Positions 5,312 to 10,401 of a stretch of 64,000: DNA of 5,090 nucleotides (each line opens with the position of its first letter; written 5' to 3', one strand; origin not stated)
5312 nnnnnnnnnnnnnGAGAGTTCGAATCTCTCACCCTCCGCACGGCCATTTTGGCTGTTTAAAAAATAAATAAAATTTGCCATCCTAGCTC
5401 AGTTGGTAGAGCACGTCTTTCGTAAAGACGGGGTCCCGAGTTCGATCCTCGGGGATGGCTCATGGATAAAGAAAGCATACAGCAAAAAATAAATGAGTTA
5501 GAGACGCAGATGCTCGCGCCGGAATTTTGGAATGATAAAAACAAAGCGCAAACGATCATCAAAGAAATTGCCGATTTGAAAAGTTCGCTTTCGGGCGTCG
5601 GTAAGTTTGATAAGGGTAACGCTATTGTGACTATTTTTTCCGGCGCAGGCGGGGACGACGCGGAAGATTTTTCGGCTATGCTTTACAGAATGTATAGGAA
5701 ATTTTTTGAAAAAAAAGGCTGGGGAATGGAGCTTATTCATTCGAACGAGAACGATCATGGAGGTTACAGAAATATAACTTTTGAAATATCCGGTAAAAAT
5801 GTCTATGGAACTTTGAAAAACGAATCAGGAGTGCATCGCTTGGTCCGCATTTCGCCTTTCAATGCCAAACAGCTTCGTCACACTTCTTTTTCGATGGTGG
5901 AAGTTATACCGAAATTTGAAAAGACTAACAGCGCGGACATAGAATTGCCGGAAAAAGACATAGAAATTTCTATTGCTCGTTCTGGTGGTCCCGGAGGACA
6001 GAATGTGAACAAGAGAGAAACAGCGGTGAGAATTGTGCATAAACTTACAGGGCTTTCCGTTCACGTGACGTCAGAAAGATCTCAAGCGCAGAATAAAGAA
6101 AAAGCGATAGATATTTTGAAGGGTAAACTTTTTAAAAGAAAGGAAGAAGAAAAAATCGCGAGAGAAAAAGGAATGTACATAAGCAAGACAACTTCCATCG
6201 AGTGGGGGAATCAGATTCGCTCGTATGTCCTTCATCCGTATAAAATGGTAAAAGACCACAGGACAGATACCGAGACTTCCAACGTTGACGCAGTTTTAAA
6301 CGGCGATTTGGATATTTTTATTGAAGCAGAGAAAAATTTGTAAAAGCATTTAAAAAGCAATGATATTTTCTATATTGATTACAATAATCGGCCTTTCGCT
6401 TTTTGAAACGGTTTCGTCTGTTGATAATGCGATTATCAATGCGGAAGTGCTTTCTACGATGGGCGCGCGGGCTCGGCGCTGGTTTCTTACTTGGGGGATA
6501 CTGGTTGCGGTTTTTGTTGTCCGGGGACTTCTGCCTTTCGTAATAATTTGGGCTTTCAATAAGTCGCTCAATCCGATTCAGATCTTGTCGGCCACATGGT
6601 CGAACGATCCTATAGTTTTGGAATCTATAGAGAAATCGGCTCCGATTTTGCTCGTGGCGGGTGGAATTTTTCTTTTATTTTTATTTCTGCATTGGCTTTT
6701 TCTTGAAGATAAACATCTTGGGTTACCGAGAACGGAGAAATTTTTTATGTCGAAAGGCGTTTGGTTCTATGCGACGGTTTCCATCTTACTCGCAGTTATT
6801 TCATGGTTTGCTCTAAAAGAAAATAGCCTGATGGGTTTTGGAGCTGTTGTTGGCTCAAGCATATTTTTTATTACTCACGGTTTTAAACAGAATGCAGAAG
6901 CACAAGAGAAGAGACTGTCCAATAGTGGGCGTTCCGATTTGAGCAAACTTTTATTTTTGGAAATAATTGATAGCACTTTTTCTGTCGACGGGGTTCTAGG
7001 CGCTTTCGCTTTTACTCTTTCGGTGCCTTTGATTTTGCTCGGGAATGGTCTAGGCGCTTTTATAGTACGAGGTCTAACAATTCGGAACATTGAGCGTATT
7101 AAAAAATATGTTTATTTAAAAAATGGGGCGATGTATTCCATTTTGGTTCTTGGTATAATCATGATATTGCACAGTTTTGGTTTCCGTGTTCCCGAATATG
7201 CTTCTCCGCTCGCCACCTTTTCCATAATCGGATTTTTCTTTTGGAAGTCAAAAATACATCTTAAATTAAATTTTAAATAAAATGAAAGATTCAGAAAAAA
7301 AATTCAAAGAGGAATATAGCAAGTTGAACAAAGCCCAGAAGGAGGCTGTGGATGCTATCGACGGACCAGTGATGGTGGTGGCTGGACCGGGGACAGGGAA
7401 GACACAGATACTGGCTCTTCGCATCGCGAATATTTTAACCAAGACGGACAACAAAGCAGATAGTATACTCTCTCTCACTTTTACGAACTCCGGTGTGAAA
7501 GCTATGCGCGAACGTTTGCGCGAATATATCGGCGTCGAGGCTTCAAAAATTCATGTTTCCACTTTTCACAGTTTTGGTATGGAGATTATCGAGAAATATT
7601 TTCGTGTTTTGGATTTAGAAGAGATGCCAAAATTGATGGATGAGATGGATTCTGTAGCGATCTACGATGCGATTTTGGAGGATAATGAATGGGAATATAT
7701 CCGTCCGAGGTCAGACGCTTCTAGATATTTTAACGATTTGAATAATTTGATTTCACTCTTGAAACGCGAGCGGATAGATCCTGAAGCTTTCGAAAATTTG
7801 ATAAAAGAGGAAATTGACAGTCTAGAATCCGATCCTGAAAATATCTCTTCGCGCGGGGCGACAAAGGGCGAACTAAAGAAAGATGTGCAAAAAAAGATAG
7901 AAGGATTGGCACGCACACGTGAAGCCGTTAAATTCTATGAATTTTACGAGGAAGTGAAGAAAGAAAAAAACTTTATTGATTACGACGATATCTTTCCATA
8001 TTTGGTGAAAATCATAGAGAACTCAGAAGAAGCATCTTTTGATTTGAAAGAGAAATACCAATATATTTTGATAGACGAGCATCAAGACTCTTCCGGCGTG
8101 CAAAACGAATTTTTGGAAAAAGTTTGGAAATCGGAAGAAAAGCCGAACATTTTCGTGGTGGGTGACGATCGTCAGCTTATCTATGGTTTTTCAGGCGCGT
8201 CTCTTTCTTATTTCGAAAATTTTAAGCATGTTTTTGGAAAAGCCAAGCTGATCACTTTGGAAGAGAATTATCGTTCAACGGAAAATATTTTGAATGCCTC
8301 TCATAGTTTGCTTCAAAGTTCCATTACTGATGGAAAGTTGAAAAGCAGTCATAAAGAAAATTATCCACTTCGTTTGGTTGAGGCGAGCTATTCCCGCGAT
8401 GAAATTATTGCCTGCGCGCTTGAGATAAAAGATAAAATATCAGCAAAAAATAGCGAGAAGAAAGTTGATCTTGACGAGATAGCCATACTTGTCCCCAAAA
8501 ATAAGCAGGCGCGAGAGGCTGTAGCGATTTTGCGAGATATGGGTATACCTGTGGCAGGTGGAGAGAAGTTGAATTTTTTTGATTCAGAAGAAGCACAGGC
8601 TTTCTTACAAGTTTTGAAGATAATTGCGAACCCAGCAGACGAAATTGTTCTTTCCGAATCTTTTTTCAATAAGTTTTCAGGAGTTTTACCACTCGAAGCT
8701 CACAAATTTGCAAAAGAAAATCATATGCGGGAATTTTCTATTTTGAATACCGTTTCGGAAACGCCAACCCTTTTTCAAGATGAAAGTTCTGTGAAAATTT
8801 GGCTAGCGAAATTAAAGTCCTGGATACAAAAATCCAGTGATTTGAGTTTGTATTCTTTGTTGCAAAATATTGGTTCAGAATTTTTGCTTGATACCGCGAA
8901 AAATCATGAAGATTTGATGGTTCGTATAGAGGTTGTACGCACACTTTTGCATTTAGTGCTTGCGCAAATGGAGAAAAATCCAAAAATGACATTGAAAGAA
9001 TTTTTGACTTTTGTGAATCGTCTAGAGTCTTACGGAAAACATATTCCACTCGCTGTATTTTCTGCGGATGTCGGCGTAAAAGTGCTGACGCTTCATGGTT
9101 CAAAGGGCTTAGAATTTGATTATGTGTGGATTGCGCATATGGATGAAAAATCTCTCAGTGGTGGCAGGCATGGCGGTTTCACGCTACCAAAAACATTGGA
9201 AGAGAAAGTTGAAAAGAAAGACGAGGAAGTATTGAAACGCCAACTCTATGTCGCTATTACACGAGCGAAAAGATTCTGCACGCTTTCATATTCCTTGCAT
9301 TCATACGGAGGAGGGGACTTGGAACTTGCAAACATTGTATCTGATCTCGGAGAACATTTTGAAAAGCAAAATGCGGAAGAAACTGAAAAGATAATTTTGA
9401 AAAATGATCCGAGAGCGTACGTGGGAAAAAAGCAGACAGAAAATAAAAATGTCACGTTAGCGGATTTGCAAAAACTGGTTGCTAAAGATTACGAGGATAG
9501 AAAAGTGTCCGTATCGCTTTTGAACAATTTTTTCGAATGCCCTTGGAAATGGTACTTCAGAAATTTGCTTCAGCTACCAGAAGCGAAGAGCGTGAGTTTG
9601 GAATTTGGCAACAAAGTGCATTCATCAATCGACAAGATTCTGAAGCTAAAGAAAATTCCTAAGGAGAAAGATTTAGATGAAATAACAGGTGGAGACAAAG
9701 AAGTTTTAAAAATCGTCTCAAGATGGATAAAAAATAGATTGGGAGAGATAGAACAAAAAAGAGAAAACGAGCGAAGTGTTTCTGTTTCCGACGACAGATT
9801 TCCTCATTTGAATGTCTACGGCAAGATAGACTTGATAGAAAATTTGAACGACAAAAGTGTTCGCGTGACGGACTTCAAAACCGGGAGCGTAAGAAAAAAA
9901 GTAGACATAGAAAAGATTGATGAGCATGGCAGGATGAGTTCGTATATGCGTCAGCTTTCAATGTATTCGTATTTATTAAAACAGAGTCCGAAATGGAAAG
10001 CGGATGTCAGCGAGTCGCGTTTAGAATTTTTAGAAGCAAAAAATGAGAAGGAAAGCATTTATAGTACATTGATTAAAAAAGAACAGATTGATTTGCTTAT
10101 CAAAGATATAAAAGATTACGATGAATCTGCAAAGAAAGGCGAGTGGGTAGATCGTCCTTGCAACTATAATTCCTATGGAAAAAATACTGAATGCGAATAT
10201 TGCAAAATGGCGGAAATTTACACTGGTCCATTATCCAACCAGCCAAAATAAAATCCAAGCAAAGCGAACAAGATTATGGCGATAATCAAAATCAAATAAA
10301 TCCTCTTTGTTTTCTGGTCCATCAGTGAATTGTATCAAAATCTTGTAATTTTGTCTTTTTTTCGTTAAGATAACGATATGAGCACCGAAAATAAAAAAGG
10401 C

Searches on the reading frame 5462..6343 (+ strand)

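Call 42: search_protein_families(library=pfam, proteins=[window:5462-6343:+], max_evalue=0.00001)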
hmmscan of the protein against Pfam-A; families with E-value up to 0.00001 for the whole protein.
window:5462-6343:+ (293 aa): 2 families
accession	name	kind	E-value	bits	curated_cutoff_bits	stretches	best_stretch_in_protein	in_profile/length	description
PF03462.23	PCRF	-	6.7e-44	150.5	24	1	38-146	86-194/194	PCRF domain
PF00472.26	RF-1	-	6.4e-35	120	35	1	158-267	3-116/116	RF-1 domain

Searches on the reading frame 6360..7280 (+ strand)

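Call 42: search_protein_families(library=pfam, proteins=[window:6360-7280:+], max_evalue=0.00001)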
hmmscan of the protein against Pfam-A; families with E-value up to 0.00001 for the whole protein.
window:6360-7280:+ (306 aa): 2 families
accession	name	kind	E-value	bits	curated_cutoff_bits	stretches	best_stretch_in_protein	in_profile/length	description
PF04332.21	DUF475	-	1.5e-49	169.9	27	1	21-299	1-288/293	Protein of unknown function (DUF475)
PF03741.22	TerC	-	1.2e-18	67.9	27.8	1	12-271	3-177/178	Integral membrane protein TerC family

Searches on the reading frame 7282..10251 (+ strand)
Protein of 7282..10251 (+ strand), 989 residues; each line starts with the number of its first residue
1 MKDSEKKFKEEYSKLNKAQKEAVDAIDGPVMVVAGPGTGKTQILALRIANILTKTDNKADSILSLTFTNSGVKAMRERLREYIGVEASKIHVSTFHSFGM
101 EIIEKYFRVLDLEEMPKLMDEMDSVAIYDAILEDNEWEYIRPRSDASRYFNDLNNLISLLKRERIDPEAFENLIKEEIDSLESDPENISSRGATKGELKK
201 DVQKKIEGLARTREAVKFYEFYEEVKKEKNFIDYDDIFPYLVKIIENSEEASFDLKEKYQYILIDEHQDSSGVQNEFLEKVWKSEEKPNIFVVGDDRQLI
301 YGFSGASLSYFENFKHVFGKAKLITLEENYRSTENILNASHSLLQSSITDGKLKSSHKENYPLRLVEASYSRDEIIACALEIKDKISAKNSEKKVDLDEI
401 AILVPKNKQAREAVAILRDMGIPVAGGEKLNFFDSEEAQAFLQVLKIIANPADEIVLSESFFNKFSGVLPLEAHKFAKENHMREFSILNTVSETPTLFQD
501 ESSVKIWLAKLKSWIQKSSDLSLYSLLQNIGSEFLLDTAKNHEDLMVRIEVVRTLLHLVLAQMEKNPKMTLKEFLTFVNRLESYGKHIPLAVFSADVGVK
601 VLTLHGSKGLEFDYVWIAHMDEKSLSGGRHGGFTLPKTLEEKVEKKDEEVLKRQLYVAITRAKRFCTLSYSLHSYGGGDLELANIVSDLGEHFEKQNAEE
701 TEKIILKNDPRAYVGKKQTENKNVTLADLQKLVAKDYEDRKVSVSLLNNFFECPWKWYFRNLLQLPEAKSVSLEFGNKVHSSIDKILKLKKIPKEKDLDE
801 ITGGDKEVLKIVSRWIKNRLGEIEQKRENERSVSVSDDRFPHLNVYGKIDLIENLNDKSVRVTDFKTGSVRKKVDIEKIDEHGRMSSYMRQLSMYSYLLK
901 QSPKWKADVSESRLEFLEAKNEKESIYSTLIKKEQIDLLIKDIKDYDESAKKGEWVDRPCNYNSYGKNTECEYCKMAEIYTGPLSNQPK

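Call 42: search_protein_families(library=pfam, proteins=[window:7282-10251:+], max_evalue=0.00001)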
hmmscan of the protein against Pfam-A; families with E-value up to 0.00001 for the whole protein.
window:7282-10251:+ (989 aa): 5 families
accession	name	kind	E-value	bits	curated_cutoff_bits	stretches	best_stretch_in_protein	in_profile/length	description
PF00580.27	UvrD-helicase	-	1.2e-59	202.7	23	1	15-318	1-270/271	UvrD/REP helicase N-terminal domain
PF13361.12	UvrD_C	-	1e-34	120.9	25.6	1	324-671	1-348/350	UvrD-like helicase C-terminal domain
PF12705.13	PDDEXK_1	-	1.3e-21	78.1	22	1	742-978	2-244/247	PD-(D/E)XK nuclease superfamily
PF13245.12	AAA_19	-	2.4e-18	67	25.1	1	19-303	1-133/134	AAA domain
PF13538.12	UvrD_C_2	-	2.3e-06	27.8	27.4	0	601-623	4-26/52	UvrD-like helicase C-terminal domain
